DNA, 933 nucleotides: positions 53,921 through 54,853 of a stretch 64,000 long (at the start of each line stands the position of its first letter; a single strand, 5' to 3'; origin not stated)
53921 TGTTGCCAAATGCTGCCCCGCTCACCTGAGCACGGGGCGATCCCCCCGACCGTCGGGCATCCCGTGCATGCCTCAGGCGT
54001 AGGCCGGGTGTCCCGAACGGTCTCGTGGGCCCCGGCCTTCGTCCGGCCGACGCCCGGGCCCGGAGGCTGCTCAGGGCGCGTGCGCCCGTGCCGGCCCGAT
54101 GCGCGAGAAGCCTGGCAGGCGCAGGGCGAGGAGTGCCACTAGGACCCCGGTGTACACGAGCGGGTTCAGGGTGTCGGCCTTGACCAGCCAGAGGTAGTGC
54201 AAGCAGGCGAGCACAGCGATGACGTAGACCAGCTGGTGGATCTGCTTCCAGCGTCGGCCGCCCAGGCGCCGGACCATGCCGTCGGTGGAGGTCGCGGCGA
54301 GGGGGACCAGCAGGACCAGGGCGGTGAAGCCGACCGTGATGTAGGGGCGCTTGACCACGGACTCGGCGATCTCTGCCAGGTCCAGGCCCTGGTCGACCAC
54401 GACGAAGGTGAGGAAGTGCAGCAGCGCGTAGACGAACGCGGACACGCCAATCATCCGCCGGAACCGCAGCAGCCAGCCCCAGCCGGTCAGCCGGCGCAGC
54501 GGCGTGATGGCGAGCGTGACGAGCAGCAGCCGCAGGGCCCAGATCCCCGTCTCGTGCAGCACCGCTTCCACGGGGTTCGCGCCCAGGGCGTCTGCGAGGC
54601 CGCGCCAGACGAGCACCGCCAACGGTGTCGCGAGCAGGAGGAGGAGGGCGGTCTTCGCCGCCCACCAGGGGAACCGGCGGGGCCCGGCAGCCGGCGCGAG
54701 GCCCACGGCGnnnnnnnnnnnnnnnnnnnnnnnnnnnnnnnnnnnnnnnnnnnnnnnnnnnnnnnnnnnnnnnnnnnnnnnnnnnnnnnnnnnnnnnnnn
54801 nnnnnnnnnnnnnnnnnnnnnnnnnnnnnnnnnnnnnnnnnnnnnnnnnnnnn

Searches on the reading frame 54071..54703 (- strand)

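Call 31: search_protein_families(library=pfam, proteins=[window:54071-54703:-], max_evalue=0.001)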
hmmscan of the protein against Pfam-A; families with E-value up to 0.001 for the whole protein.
window:54071-54703:- (210 aa): 1 family
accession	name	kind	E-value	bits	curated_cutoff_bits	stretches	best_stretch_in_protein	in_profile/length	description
PF01794.25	Ferric_reduct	-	1.2e-21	77.4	28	1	52-167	1-121/121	Ferric reductase like transmembrane component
